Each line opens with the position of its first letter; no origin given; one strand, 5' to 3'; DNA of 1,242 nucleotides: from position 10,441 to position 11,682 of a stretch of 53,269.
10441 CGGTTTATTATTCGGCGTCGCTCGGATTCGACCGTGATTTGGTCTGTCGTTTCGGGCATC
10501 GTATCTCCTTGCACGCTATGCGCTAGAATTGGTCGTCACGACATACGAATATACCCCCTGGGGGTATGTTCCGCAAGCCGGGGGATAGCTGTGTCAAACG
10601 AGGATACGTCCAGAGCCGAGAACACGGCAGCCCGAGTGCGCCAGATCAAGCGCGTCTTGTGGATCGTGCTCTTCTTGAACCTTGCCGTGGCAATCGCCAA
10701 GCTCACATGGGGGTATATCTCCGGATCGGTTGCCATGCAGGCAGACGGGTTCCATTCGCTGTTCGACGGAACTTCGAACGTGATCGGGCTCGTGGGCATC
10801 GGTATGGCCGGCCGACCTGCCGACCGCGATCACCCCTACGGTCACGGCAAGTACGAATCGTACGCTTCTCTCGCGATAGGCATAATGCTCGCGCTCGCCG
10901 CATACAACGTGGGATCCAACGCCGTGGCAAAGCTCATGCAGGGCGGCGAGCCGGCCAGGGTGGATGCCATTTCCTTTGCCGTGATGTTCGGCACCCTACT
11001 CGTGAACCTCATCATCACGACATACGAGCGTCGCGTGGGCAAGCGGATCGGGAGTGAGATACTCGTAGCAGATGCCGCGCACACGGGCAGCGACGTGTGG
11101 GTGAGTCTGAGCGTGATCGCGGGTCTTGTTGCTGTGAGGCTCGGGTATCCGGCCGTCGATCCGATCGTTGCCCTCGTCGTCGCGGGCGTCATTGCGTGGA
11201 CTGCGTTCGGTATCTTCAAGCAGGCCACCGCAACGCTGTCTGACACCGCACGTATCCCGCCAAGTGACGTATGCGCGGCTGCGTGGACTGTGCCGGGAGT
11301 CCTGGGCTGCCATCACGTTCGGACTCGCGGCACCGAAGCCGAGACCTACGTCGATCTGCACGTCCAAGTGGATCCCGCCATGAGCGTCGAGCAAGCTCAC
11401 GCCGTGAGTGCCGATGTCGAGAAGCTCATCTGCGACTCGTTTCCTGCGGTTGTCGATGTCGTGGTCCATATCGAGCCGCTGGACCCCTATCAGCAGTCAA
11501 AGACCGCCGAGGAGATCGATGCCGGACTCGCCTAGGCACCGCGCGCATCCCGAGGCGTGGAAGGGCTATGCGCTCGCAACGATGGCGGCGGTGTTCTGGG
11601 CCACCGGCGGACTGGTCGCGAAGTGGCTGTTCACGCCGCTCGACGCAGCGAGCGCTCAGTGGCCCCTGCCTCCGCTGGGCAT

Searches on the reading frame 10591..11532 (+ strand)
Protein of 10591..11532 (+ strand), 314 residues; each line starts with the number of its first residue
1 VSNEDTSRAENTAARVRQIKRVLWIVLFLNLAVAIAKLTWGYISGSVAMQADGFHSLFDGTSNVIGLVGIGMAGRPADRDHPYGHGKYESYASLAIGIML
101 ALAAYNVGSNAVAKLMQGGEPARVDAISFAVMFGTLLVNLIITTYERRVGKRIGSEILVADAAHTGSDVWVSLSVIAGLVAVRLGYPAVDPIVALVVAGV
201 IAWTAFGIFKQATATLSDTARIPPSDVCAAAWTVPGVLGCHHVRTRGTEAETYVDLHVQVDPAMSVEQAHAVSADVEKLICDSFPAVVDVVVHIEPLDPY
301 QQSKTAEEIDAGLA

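Call 5: search_protein_families(library=pfam, proteins=[window:10591-11532:+], max_evalue=0.01)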
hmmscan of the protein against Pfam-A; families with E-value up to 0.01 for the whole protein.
window:10591-11532:+ (314 aa): 2 families
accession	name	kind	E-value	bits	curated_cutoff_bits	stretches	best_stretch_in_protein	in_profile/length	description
PF01545.26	Cation_efflux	-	6.6e-43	147.2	26.6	1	23-216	1-197/198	Cation efflux family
PF16916.11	ZT_dimer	-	9.1e-22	77.3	26.7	1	226-296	8-77/78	Dimerisation domain of Zinc Transporter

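Call 6: search_protein_families(library=ncbifam, proteins=[window:10591-11532:+], max_evalue=0.01)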
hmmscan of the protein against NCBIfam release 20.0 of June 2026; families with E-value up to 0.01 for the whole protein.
window:10591-11532:+ (314 aa): 10 families
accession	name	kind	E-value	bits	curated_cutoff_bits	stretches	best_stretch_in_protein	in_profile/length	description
NF052602.1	Zn_efflux_Cdf31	equivalog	1.5e-72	244.5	460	1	17-302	4-294/299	CDF family zinc efflux transporter Cdf31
TIGR01297.1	CDF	superfamily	1.4e-68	231.3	82.35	1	20-297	2-283/285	cation diffusion facilitator family transporter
NF033615.1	CDF_MamM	equivalog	2.7e-43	148.2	350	1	19-296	8-288/290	magnetosome biogenesis CDF transporter MamM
NF050169.1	CatEfflxFieF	equivalog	3.9e-41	141.1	420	1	32-296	17-281/282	cation efflux pump FieF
NF052621.1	MngEfTpMntE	equivalog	3.6e-40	138.2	500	1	26-298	9-283/293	manganese efflux transporter MntE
NF033616.1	CDF_MamB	equivalog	2.2e-38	132.4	350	1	20-296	6-283/284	magnetosome biogenesis CDF transporter MamB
NF007064.0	PRK09509.1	equivalog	1.3e-36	126.1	447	1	18-300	8-290/300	CDF family cation-efflux transporter FieF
NF040994.1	MamV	equivalog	4.8e-27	94.9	500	1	20-301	11-291/319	CDF transporter MamV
NF033827.1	CDF_efflux_DmeF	equivalog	6.5e-14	52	250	2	17-141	12-135/309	CDF family Co(II)/Ni(II) efflux transporter DmeF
NF002923.0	PRK03557.1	equivalog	2.3e-13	50.1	408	1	11-264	10-263/313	CDF family zinc transporter ZitB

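Call 52: search_solved_structures(query=window:10591-11532:+, max_evalue=0.00001, show_alignments=3)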
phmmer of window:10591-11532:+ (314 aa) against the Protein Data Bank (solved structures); distinct sequences matched with E-value up to 0.00001: 23.
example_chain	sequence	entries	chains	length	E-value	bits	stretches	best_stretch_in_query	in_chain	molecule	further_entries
2qfi_A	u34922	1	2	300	1.6e-26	96.8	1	30-298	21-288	Ferrous-iron efflux pump fieF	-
3h90_A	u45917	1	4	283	3.8e-26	95.6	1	30-297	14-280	Ferrous-iron efflux pump fieF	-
3j1z_P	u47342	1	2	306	3e-24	89.4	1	33-298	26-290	Cation efflux family protein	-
5vrf_B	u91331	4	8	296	3.2e-24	89.3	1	33-298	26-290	Cadmium and zinc efflux pump FieF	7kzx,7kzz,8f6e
8f6j_B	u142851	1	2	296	8.6e-24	87.9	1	33-297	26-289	Cadmium and zinc efflux pump FieF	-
8f6f_A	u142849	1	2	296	3.8e-23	85.8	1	33-298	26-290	Cadmium and zinc efflux pump FieF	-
8f6h_A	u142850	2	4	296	4.6e-23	85.5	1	33-298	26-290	Cadmium and zinc efflux pump FieF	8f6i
8f6k_A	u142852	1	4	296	2e-22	83.4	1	33-297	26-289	Cadmium and zinc efflux pump FieF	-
9kvx_B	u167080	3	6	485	2e-07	34.2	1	23-140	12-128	Calcium/manganese antiporter SLC30A10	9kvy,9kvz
6g55_A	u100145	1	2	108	4.1e-07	33.1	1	227-293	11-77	Magnetosome protein MamM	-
6vda_A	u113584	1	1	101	6e-07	32.6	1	225-301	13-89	ZT_dimer domain-containing protein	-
2zzt_A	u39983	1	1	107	7.1e-07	32.3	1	225-301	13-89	Putative uncharacterized protein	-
3w61_A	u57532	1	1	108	1.1e-06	31.7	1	227-296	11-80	Magnetosome protein MamM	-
3w63_A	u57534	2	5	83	1.4e-06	31.4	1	227-290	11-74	Magnetosome protein MamM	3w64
5hsp_A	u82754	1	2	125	1.5e-06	31.2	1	227-293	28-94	Magnetosome protein MamM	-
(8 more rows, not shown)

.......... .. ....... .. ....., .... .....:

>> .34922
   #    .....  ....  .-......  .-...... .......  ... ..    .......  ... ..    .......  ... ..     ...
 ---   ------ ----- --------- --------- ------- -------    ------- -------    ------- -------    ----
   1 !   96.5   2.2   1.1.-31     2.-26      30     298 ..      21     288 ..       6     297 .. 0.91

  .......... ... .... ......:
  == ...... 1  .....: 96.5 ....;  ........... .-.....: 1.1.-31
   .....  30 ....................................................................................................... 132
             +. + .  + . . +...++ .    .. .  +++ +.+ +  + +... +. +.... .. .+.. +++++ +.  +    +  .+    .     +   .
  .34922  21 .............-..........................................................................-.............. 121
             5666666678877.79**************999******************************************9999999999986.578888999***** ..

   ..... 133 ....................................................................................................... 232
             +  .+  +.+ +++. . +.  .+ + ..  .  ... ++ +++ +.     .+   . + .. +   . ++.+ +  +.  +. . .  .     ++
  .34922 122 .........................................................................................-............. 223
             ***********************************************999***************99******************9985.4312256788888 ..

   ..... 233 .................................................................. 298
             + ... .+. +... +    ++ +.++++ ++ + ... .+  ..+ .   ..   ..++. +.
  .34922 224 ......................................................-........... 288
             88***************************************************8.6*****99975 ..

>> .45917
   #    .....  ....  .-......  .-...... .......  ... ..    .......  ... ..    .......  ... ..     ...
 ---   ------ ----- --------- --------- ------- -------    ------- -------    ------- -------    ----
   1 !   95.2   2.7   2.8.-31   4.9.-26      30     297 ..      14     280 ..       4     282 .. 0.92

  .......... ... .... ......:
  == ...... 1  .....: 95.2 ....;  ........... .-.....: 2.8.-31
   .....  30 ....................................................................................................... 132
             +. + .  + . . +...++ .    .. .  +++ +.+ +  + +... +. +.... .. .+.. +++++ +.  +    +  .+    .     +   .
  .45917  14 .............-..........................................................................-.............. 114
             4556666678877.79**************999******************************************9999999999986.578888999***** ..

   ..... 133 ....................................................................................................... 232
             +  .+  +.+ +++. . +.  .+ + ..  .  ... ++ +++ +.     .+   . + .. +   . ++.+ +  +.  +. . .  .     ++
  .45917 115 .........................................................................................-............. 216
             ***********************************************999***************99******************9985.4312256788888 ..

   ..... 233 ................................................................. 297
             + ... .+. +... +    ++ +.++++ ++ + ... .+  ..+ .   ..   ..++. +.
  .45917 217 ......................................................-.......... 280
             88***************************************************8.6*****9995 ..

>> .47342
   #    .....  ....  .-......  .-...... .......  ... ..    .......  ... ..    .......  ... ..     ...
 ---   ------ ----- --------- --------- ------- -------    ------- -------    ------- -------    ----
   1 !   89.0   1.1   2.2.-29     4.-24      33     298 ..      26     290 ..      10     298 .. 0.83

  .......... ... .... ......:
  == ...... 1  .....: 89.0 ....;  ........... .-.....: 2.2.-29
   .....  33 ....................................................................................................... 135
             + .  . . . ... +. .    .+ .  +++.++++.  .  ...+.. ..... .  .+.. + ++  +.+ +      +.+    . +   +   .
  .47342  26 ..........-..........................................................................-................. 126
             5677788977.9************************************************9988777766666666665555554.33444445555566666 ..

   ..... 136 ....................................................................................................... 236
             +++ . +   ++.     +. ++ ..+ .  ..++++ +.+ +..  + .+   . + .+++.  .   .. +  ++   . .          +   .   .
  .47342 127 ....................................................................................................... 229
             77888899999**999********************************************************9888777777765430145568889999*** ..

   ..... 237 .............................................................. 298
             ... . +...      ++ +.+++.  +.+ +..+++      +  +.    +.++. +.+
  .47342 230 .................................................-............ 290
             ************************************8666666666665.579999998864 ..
